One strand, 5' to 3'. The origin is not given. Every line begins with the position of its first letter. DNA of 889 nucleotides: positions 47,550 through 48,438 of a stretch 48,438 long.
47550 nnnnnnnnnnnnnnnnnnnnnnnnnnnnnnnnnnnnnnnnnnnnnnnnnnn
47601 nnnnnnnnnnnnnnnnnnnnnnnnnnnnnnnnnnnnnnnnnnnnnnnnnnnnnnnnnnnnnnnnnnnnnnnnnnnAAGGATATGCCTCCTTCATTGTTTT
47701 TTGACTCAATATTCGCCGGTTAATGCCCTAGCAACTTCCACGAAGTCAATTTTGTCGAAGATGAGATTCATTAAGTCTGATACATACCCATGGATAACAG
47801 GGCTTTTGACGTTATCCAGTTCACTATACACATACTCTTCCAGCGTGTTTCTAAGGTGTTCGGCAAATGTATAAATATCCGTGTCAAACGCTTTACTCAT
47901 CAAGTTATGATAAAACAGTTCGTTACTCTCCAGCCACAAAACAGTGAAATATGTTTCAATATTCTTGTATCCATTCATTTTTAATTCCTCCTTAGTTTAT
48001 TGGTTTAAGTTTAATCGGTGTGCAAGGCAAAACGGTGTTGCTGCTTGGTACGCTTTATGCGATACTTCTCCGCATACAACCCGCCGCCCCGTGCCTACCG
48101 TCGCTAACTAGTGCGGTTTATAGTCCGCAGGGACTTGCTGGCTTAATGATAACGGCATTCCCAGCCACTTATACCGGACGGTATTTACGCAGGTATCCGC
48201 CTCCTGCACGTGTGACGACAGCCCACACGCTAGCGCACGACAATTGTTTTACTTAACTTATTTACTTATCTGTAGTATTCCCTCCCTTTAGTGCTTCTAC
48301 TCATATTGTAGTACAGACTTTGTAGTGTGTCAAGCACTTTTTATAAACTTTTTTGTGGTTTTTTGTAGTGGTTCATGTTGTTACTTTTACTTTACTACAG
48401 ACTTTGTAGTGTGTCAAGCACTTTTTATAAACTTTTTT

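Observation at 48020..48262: GC-rich, hairpin-dense noncoding segment transcribed from the early promoter: candidate novel structured RNA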

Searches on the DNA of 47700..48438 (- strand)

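Call 5: search_rna_families(source=window, start=47900, end=48438, threshold=evalue, max_evalue=10, show_alignments=3)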
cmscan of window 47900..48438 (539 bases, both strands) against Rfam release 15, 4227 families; matches with E-value up to 10: 2.
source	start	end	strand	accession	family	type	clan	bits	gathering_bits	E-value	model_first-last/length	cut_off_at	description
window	48114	48156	-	RF01107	SBRMV1_UPD-PKf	Cis-reg;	-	15.8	39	4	1-27/27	no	Pseudoknot of upstream pseudoknot domain (UPD) of the 3'UTR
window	47976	48066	-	RF02934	caiA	Gene; sRNA;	-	15.2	55.5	10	1-78/78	no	caiA RNA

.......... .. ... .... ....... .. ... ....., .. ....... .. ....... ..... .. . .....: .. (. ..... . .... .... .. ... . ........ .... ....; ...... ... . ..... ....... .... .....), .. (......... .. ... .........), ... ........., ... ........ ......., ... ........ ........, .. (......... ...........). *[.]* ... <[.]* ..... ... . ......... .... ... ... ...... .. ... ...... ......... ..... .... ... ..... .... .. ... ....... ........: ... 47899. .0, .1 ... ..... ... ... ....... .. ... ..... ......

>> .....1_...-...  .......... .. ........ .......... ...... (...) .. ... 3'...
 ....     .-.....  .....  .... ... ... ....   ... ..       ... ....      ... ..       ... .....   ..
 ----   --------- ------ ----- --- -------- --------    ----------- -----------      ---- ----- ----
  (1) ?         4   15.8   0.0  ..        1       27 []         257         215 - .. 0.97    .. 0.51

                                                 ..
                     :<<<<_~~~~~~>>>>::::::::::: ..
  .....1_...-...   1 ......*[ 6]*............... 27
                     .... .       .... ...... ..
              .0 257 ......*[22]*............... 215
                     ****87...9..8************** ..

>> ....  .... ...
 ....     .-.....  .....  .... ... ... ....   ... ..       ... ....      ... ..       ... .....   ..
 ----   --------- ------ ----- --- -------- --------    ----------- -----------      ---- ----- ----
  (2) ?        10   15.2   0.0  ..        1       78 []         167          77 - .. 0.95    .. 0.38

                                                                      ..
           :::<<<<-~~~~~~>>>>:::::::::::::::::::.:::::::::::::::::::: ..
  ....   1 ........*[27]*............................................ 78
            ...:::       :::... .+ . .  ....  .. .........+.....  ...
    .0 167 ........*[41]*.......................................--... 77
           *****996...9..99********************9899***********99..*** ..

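Call 8: search_dna_similar(query=window:47700-48438:-, collection=phages, mode=distant, max_rows=40)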
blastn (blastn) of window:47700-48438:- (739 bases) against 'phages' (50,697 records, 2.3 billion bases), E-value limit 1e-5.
No match.

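Call 82: search_dna_similar(query=window:48000-48300:-, collection=plasmids, mode=distant, max_evalue=0.01, max_rows=10)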
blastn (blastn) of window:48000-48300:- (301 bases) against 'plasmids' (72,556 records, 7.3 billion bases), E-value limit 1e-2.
No match.

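Call 88: build_rna_model(alignment_id=A3, structure=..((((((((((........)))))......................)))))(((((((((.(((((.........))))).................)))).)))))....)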
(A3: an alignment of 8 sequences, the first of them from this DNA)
Model R1 built from alignment A3 (8 sequences, 112 columns); structure: as given.
model positions 110; base pairs 24; branch points 1; effective number of sequences 0.86; information 0.591 bits per position. Calibrated on 0.2 Mb of random sequence (short: E-values are rough).
structure used (alignment columns):
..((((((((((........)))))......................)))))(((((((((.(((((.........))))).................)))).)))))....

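Call 89: search_with_rna_model(model_id=R1, sources=[window, L178, L179, L004, L005, L006, L007, L008, L009, L010, L011, L012, L013, L014, L015, L016, L017, L018, L019, L020, L021, L022, L023, L162, L166, L170, L171, L172, L173], max_evalue=10, show_alignments=3)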
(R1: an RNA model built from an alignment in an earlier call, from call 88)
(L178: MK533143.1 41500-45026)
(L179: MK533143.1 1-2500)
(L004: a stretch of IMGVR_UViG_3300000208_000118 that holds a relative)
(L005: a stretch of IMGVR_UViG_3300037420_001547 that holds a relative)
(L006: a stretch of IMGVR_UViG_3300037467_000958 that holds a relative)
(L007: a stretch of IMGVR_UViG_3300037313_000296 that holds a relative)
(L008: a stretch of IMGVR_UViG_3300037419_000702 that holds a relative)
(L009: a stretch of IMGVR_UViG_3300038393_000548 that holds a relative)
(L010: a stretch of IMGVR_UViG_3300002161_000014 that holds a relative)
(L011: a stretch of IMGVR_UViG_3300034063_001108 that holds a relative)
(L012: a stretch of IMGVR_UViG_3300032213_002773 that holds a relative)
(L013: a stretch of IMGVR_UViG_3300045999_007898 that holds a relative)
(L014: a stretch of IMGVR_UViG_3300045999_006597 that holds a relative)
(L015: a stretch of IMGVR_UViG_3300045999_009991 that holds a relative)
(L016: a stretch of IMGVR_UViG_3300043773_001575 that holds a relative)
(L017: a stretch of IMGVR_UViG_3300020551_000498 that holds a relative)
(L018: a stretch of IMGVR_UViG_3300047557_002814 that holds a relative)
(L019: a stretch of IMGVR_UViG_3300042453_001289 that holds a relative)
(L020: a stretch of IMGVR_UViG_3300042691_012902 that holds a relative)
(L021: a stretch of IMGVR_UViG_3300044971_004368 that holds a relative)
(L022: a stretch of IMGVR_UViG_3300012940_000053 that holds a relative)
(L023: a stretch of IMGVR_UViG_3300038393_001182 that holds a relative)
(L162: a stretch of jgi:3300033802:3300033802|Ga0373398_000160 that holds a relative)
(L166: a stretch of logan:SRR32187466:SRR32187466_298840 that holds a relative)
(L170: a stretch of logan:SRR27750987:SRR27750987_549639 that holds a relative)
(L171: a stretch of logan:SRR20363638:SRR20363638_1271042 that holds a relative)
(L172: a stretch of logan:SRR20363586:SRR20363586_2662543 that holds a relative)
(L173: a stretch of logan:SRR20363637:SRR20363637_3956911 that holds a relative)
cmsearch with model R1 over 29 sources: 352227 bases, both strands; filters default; matches with E-value up to 10: 4.
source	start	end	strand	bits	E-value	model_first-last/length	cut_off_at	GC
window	48027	48136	-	140.8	6e-29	1-110/110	no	0.55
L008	9846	9930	+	15.8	0.57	1-110/110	no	0.34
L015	5714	5810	+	13.3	2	1-110/110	no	0.47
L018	11797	11893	+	13.3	2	1-110/110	no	0.47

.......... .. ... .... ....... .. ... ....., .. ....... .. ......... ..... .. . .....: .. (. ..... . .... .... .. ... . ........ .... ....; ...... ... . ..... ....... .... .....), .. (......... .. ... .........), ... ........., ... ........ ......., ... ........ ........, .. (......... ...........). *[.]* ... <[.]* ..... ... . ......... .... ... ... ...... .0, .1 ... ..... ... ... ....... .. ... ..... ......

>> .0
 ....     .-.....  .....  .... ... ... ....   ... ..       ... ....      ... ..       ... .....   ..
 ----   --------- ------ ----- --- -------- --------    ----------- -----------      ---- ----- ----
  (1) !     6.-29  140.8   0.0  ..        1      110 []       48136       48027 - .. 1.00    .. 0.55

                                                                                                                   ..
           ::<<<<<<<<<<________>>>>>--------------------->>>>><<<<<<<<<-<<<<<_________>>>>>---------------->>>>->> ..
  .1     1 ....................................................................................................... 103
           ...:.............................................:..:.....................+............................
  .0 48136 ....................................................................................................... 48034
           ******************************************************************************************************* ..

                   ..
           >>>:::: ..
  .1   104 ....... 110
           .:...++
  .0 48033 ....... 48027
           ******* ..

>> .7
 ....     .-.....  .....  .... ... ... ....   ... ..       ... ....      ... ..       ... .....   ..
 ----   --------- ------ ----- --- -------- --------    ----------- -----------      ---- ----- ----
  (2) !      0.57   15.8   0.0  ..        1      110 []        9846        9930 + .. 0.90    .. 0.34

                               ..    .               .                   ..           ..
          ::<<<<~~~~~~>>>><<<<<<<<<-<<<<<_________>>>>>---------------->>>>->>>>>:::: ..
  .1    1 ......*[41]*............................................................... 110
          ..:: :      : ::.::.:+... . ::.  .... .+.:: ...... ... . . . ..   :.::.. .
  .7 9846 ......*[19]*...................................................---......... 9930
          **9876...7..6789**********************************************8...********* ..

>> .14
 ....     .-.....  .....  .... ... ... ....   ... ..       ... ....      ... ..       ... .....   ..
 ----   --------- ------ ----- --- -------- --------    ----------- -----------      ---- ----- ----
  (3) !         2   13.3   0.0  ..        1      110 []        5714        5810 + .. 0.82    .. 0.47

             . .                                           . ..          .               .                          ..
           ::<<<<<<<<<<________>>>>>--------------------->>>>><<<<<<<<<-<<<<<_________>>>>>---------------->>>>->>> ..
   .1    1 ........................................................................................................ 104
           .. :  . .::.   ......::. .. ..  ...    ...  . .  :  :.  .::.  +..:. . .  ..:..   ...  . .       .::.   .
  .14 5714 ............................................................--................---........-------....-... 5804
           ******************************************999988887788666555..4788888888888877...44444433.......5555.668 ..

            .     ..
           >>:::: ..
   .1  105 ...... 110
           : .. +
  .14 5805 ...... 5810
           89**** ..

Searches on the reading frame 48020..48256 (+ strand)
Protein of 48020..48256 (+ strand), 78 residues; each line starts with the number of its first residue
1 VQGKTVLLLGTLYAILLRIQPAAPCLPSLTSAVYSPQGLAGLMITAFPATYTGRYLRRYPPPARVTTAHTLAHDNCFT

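Call 13: search_protein_families(library=phrogs, proteins=[window:48020-48256:+], max_evalue=0.01)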
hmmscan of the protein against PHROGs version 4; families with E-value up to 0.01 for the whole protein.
window:48020-48256:+ (78 aa): 0 families
